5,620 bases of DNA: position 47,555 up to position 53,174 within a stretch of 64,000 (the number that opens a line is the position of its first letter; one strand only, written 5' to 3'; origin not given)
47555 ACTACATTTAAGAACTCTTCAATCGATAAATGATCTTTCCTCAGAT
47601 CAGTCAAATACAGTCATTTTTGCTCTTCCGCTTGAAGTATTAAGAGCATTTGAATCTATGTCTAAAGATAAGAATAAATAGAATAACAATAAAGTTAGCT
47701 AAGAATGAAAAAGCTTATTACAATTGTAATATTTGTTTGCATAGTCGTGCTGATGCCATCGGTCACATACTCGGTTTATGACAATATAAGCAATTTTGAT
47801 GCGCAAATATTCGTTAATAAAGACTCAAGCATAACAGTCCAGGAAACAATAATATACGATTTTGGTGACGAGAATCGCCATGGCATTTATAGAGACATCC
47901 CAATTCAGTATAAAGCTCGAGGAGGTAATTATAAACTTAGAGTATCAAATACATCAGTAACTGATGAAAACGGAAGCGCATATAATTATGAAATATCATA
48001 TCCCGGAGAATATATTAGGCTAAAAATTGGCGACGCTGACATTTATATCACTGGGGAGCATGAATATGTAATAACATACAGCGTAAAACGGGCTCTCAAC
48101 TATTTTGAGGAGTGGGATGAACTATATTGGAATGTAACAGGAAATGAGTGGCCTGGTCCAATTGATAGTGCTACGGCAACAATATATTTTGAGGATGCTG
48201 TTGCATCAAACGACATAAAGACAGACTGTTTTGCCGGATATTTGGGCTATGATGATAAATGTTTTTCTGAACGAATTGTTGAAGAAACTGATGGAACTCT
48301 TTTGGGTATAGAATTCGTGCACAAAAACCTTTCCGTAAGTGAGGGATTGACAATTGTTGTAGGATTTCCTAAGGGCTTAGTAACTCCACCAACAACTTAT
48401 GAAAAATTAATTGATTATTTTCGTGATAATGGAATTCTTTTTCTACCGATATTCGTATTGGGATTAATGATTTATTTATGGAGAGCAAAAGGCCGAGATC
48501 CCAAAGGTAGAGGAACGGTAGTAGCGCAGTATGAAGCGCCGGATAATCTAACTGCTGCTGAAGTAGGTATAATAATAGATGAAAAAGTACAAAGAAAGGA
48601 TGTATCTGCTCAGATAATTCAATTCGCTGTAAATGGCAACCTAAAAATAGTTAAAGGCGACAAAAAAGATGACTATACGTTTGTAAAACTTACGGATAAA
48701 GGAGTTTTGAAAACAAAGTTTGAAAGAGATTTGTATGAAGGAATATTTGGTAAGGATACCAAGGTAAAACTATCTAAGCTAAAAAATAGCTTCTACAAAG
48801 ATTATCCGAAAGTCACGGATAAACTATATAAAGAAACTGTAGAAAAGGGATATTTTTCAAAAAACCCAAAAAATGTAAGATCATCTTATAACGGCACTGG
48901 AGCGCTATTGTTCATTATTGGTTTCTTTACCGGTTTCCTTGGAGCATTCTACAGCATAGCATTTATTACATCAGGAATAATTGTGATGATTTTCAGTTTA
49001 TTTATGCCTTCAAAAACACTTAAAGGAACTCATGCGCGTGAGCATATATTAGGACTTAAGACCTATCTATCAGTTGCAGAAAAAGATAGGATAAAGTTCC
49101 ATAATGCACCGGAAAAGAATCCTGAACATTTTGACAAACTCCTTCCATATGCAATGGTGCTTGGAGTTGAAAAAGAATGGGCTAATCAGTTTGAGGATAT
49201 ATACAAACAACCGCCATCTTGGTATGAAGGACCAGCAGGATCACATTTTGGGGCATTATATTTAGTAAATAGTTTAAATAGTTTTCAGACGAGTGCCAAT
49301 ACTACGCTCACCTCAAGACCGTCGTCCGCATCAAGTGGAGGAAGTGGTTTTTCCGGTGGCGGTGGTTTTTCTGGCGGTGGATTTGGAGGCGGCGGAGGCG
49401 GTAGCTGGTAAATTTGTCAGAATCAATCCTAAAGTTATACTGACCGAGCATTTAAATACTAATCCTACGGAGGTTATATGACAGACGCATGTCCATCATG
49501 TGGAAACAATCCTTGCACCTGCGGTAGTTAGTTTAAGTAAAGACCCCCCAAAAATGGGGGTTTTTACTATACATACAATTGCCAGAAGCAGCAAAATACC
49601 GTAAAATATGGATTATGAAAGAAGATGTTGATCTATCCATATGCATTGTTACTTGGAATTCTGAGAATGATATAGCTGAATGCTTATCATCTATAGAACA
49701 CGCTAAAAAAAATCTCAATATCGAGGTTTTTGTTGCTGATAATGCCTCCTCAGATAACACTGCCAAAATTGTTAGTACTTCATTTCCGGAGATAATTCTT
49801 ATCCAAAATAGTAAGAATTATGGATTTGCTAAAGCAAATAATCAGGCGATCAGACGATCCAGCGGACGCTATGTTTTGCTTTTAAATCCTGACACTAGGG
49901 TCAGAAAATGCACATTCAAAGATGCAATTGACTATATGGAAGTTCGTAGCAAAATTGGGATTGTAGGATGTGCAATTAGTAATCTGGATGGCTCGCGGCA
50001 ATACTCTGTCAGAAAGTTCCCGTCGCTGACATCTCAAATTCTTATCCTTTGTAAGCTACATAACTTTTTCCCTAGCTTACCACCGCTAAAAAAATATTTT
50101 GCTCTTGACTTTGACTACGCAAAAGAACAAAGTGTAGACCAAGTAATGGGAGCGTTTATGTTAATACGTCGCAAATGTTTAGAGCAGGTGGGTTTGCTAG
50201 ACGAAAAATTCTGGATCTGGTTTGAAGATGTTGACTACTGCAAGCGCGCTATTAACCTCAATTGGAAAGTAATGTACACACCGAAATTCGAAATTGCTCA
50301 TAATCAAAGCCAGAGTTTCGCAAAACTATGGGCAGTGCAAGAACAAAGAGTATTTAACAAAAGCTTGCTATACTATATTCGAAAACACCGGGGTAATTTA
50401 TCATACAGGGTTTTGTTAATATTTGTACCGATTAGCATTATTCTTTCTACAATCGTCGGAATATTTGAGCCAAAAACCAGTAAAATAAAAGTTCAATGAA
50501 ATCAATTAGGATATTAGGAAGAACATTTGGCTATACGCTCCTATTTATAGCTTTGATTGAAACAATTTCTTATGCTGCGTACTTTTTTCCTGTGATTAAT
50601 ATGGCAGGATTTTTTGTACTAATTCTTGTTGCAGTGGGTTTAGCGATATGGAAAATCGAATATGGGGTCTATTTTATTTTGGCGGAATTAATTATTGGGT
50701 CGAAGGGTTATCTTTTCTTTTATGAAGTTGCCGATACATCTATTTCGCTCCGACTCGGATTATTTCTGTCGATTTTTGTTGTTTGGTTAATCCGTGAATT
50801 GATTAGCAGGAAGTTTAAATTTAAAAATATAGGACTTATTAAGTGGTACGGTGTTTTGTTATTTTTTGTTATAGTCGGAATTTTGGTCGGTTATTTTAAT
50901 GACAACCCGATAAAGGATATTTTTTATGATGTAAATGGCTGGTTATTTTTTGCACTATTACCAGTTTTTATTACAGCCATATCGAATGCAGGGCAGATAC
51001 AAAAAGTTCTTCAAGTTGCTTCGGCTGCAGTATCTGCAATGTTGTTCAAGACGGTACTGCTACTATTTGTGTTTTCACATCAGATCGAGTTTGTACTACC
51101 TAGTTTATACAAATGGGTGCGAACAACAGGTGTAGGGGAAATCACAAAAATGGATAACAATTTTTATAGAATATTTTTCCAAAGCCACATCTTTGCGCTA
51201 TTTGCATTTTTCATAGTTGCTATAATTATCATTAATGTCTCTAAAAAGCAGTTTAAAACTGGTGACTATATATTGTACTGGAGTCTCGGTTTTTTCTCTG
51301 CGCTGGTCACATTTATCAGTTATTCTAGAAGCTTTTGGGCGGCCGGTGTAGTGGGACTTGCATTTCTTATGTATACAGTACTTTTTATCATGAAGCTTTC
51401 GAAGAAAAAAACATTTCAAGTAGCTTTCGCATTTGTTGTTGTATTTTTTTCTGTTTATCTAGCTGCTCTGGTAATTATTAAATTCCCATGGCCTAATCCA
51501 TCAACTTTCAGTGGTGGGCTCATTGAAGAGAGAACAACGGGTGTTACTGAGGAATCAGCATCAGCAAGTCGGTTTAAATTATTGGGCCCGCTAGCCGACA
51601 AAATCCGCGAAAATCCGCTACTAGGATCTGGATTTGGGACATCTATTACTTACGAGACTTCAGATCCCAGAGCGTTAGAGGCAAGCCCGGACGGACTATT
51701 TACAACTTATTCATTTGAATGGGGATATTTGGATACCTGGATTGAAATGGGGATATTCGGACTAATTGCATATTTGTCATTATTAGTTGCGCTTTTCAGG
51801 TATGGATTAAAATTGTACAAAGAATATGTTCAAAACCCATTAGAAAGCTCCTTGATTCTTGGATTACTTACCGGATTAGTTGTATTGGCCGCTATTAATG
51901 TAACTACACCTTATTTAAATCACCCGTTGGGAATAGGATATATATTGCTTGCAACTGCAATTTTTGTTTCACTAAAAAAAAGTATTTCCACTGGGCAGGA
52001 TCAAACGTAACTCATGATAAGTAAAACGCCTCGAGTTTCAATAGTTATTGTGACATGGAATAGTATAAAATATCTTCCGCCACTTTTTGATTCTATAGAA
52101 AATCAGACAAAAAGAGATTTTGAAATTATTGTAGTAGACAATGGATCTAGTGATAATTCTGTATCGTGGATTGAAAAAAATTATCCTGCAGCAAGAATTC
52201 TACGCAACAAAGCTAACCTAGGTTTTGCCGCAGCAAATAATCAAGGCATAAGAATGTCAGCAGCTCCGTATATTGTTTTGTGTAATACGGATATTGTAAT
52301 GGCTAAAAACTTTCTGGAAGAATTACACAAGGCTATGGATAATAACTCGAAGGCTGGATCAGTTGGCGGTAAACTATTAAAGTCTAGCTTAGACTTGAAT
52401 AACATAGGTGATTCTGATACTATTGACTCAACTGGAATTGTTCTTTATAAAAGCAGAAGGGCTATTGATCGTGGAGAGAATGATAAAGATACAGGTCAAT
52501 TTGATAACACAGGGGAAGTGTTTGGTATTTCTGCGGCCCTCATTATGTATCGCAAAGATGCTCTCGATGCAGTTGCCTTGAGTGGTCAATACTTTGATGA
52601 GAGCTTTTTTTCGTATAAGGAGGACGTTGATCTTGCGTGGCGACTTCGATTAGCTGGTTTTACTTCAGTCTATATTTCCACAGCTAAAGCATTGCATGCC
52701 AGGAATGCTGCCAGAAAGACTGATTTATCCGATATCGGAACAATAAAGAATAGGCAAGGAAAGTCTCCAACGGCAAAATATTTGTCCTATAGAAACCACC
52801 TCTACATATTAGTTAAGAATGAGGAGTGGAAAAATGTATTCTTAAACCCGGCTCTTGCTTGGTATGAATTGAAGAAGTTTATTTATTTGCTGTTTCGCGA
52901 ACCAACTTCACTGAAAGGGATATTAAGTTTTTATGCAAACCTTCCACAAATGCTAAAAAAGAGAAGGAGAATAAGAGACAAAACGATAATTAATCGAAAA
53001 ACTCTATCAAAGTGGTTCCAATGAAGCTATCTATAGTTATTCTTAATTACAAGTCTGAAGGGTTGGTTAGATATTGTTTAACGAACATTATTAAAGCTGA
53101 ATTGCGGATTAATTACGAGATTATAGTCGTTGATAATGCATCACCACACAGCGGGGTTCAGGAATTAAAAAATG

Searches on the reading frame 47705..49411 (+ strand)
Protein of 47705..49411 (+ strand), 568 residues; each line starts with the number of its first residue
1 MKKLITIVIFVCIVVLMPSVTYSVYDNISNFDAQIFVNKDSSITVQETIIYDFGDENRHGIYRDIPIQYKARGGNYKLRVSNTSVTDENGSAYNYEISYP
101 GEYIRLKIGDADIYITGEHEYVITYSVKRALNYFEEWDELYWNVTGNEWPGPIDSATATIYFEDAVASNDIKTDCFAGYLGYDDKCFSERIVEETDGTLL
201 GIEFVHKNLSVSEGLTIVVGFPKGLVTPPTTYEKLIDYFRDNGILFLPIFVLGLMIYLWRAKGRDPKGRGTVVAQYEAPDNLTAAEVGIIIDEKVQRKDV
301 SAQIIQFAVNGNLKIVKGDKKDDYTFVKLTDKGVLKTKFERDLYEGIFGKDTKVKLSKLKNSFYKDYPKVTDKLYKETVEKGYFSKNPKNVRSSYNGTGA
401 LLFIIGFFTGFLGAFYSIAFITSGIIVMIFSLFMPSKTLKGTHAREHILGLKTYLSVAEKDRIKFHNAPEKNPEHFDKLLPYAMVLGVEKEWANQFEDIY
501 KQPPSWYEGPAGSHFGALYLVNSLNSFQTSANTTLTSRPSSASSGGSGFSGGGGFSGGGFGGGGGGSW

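Call 6: search_protein_families(library=pfam, proteins=[window:47705-49411:+])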
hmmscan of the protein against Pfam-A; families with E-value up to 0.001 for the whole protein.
window:47705-49411:+ (568 aa): 2 families
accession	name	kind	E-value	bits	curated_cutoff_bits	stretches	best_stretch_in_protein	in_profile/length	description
PF20990.2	DUF2207_C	-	4.5e-45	154.7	33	1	275-496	3-247/247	Predicted membrane protein (DUF2207) C-terminal domain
PF09972.14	DUF2207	-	1.8e-28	100.3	24.4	1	28-171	2-133/172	Predicted membrane protein (DUF2207) N-terminal domain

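Call 8: find_encoding_contigs(protein=window:47705-49411:+, flank=3000, max_places=10)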
Protein window:47705-49411:+ (568 aa): 4 contigs read that carry it; 2 places shown.
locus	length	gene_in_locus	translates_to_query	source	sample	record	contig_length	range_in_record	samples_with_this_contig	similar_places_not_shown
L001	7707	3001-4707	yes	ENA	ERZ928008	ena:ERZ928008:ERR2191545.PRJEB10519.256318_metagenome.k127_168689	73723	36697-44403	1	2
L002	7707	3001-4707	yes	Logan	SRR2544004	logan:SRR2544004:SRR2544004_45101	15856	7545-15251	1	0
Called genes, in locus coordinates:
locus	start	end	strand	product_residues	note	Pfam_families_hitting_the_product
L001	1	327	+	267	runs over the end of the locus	PF12679:ABC2_membrane_2, PF12730:ABC2_membrane_4 (weak), PF12698:ABC2_membrane_3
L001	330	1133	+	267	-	PF12679:ABC2_membrane_2, PF10920:DUF2705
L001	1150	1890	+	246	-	-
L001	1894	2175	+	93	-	-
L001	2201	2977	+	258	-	PF01145:Band_7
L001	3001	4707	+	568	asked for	-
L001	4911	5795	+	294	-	PF00535:Glycos_transf_2, PF10111:Glyco_tranf_2_2 (weak), PF13641:Glyco_tranf_2_3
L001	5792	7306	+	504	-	PF04932:Wzy_C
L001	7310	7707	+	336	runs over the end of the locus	PF00535:Glycos_transf_2, PF10111:Glyco_tranf_2_2 (faint), PF13641:Glyco_tranf_2_3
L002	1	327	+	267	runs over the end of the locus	PF12679:ABC2_membrane_2, PF12730:ABC2_membrane_4 (weak), PF12698:ABC2_membrane_3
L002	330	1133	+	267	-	PF12679:ABC2_membrane_2, PF10920:DUF2705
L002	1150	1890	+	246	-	-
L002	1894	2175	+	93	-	-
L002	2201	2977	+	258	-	PF01145:Band_7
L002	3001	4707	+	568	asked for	-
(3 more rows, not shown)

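Call 9: find_homologous_proteins(query=window:47705-49411:+)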
Query window:47705-49411:+ (568 aa): 3141 proteins with E <= 0.001 among 8000 candidates; the best 120 are listed.
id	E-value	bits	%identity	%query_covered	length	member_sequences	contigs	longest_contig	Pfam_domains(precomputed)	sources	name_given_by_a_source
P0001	1.7e-278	943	72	99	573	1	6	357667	PF20990.3,PF09972.15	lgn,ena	-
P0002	1.3e-259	881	67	92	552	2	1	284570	PF20990.3,PF09972.15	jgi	jgi:uncharacterized membrane protein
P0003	3.3e-256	870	68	97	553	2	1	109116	PF20990.3,PF09972.15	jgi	-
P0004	3.4e-255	866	65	94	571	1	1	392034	PF20990.3,PF09972.15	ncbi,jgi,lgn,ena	ncbi:MAG: DUF2207 domain-containing protein [Patescibacteria group bacterium]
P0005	5.1e-251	852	64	92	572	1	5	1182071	PF20990.3,PF09972.15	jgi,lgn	jgi:uncharacterized membrane protein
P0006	4.6e-211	720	53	95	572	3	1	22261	PF20990.3,PF09972.15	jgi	-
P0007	1.1e-208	713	52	95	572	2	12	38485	PF20990.3,PF09972.15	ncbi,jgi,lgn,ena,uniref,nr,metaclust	ncbi:MAG: hypothetical protein COT24_05305 [Candidatus Kerfeldbacteria bacterium CG08_land_8_20_14_0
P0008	4.0e-204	698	56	95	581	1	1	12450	PF20990.3,PF09972.15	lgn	-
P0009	8.7e-195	667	50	94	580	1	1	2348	PF20990.3,PF09972.15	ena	-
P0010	1.8e-193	662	51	95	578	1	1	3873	PF20990.3,PF09972.15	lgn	-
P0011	1.5e-192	659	52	90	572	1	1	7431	PF20990.3,PF09972.15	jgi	-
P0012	1.0e-191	657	50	95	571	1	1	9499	PF20990.3,PF09972.15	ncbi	-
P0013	1.0e-191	657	51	95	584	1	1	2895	PF20990.3,PF09972.15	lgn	-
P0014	1.2e-191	656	51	95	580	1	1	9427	PF20990.3,PF09972.15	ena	-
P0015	5.4e-191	654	50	95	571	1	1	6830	PF20990.3,PF09972.15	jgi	jgi:uncharacterized membrane protein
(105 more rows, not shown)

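Call 10: find_encoding_contigs(protein=P0001, flank=3000, max_places=4)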
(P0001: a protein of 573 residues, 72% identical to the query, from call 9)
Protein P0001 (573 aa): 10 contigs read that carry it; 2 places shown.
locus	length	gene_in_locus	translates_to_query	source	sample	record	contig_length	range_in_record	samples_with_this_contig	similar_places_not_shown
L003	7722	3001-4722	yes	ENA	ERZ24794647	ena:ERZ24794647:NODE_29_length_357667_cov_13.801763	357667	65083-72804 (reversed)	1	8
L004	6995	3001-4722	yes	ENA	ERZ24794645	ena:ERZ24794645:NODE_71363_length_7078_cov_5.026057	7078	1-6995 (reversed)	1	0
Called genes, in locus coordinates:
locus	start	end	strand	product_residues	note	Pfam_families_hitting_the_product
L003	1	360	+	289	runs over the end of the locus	PF13175:AAA_15 (faint), PF00005:ABC_tran, PF13304:AAA_21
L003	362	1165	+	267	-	PF12679:ABC2_membrane_2, PF12698:ABC2_membrane_3, PF01061:ABC2_membrane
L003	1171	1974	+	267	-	PF12679:ABC2_membrane_2, PF10920:DUF2705, PF12698:ABC2_membrane_3 (weak)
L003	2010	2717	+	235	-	-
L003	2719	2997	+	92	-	-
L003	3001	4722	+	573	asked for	PF09972:DUF2207, PF20990:DUF2207_C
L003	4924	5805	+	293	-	PF00535:Glycos_transf_2, PF13641:Glyco_tranf_2_3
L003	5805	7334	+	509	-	PF04932:Wzy_C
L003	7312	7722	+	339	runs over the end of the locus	PF13641:Glyco_tranf_2_3, PF00535:Glycos_transf_2, PF10111:Glyco_tranf_2_2 (faint), PF13632:Glyco_trans_2_3 (weak)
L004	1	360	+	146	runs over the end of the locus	?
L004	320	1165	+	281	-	PF12679:ABC2_membrane_2, PF12698:ABC2_membrane_3, PF01061:ABC2_membrane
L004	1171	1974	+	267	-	PF12679:ABC2_membrane_2, PF10920:DUF2705, PF12698:ABC2_membrane_3 (weak)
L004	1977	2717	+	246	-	-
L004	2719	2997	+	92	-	-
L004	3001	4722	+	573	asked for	PF09972:DUF2207, PF20990:DUF2207_C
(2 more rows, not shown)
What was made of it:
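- An ABC-2 exporter cluster lies upstream in the window (calls 8, 10).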

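Call 11: find_encoding_contigs(protein=P0002, flank=3000, max_places=3)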
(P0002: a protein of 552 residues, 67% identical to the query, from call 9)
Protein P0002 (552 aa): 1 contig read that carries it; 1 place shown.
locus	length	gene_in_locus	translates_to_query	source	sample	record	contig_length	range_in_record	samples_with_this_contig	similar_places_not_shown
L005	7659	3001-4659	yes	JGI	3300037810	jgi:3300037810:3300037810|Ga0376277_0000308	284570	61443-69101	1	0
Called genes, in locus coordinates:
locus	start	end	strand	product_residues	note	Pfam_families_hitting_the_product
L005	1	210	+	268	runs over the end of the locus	-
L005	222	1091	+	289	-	PF00005:ABC_tran, PF13175:AAA_15 (faint), PF13304:AAA_21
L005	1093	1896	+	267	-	PF12679:ABC2_membrane_2, PF12698:ABC2_membrane_3 (weak)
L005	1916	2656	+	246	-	-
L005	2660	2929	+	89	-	-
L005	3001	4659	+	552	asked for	PF09972:DUF2207, PF20990:DUF2207_C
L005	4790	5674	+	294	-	PF00535:Glycos_transf_2, PF13641:Glyco_tranf_2_3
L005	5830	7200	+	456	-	PF04932:Wzy_C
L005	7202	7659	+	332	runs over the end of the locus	PF00535:Glycos_transf_2, PF13641:Glyco_tranf_2_3, PF13632:Glyco_trans_2_3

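Call 12: find_encoding_contigs(protein=P0003, flank=3000, max_places=3)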
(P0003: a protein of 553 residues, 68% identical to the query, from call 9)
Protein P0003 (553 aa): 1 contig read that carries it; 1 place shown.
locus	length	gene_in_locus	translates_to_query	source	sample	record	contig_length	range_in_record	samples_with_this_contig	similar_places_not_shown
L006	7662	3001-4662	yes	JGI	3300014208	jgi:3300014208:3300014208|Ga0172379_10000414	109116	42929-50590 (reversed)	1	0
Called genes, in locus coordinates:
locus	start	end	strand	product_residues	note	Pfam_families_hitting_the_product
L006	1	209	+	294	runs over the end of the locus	-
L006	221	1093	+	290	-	PF00005:ABC_tran, PF13304:AAA_21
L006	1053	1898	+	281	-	PF12679:ABC2_membrane_2, PF10920:DUF2705, PF12698:ABC2_membrane_3 (weak)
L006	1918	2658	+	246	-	-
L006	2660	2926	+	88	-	-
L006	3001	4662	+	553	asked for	PF09972:DUF2207, PF20990:DUF2207_C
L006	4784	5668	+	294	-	PF00535:Glycos_transf_2, PF13641:Glyco_tranf_2_3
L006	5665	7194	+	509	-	PF04932:Wzy_C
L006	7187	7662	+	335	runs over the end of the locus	PF00535:Glycos_transf_2, PF13641:Glyco_tranf_2_3, PF13632:Glyco_trans_2_3 (weak)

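Call 13: find_encoding_contigs(protein=P0004, flank=3000, max_places=3)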
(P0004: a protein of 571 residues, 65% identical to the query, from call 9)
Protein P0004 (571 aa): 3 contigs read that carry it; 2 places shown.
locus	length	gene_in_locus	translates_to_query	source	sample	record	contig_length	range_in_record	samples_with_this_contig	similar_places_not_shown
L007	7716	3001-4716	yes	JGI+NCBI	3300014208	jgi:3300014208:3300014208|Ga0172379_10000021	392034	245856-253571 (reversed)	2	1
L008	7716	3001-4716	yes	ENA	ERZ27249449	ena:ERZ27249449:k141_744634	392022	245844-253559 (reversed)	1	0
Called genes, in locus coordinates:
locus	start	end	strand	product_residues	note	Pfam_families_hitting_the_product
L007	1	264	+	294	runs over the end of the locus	PF00672:HAMP (faint)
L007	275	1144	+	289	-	PF00005:ABC_tran, PF13304:AAA_21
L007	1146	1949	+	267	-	PF12679:ABC2_membrane_2, PF10920:DUF2705, PF12698:ABC2_membrane_3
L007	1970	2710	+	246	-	-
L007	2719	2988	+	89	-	-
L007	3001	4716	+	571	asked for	PF09972:DUF2207, PF20990:DUF2207_C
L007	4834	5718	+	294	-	PF00535:Glycos_transf_2, PF13641:Glyco_tranf_2_3, PF13712:Glyco_tranf_2_5 (faint)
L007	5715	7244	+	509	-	-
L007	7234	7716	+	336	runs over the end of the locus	PF00535:Glycos_transf_2, PF13641:Glyco_tranf_2_3, PF13632:Glyco_trans_2_3 (weak)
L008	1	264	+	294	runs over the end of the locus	PF00672:HAMP (faint)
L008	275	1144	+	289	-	PF00005:ABC_tran, PF13304:AAA_21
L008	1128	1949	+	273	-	PF12679:ABC2_membrane_2, PF10920:DUF2705, PF12698:ABC2_membrane_3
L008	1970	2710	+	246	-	-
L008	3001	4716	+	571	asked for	PF09972:DUF2207, PF20990:DUF2207_C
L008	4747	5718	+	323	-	PF00535:Glycos_transf_2, PF13641:Glyco_tranf_2_3, PF13712:Glyco_tranf_2_5 (faint)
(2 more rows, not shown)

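Call 14: find_encoding_contigs(protein=P0005, flank=3000, max_places=3)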
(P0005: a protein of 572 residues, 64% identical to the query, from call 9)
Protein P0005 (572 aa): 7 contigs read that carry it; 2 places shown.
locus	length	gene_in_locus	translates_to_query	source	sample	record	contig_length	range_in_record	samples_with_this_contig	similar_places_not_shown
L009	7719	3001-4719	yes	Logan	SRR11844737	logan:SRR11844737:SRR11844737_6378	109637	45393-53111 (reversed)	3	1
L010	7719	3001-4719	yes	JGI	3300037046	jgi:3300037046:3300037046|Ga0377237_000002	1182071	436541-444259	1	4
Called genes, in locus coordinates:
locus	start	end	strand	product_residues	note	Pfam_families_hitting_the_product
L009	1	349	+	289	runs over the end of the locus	PF00005:ABC_tran, PF13304:AAA_21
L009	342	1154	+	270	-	PF12679:ABC2_membrane_2, PF01061:ABC2_membrane, PF12698:ABC2_membrane_3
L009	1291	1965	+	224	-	PF10920:DUF2705, PF12679:ABC2_membrane_2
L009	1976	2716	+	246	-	-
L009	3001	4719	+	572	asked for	PF09972:DUF2207, PF20990:DUF2207_C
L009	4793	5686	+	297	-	PF13641:Glyco_tranf_2_3, PF00535:Glycos_transf_2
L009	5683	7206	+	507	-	PF04932:Wzy_C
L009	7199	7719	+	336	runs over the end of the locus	PF00535:Glycos_transf_2, PF10111:Glyco_tranf_2_2, PF13641:Glyco_tranf_2_3, PF13632:Glyco_trans_2_3 (faint)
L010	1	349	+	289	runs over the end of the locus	PF00005:ABC_tran, PF13304:AAA_21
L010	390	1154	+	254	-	PF12679:ABC2_membrane_2, PF12698:ABC2_membrane_3, PF01061:ABC2_membrane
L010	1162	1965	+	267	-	PF12679:ABC2_membrane_2, PF10920:DUF2705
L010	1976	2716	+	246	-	-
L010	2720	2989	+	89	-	-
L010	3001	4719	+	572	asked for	PF09972:DUF2207, PF20990:DUF2207_C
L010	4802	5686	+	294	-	PF00535:Glycos_transf_2, PF13641:Glyco_tranf_2_3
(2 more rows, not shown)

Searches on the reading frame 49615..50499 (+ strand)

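Call 6: search_protein_families(library=pfam, proteins=[window:49615-50499:+])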
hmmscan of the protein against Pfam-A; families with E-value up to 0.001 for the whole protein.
window:49615-50499:+ (294 aa): 5 families
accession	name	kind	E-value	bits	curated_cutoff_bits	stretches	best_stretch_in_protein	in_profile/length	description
PF00535.33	Glycos_transf_2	-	3.7e-23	82.7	23.3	1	8-190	1-165/168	Glycosyl transferase family 2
PF13641.12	Glyco_tranf_2_3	-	1.1e-16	62.1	27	1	7-238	3-220/230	Glycosyltransferase like family 2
PF10111.15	Glyco_tranf_2_2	-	1.2e-05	25.3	27.3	1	10-228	3-214/276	Glycosyltransferase like family 2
PF13632.12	Glyco_trans_2_3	-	9.8e-05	22.7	27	0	86-258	1-157/198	Glycosyl transferase family group 2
PF13712.12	Glyco_tranf_2_5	-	0.00084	19.5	27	0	59-188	31-149/210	Glycosyltransferase like family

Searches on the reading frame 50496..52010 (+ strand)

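Call 6: search_protein_families(library=pfam, proteins=[window:50496-52010:+])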
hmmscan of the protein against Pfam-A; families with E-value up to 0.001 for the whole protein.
window:50496-52010:+ (504 aa): 1 family
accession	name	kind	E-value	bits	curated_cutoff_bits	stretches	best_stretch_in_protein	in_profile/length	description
PF04932.20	Wzy_C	-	4.2e-11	43.3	31.7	1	266-427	4-149/149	O-Antigen ligase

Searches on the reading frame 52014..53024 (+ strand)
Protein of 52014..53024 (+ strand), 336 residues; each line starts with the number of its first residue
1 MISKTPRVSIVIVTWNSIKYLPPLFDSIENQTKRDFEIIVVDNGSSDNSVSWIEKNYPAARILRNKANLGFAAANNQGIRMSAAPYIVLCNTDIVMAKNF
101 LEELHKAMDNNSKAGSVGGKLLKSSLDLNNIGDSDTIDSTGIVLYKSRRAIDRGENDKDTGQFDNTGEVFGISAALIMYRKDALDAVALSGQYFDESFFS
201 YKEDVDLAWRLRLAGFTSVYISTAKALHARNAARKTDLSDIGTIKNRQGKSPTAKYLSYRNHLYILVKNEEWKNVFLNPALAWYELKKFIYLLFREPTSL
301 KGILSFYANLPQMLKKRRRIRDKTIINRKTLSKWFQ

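Call 6: search_protein_families(library=pfam, proteins=[window:52014-53024:+])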
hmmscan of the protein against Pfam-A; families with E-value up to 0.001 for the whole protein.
window:52014-53024:+ (336 aa): 4 families
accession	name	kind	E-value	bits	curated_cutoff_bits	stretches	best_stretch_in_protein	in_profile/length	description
PF00535.33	Glycos_transf_2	-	1.6e-27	96.9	23.3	1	9-184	1-164/168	Glycosyl transferase family 2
PF13641.12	Glyco_tranf_2_3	-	2e-13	51.4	27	1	6-228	1-211/230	Glycosyltransferase like family 2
PF13632.12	Glyco_trans_2_3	-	1.4e-05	25.5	27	1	161-224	61-119/198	Glycosyl transferase family group 2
PF10111.15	Glyco_tranf_2_2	-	2.4e-05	24.4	27.3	1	24-111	15-114/276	Glycosyltransferase like family 2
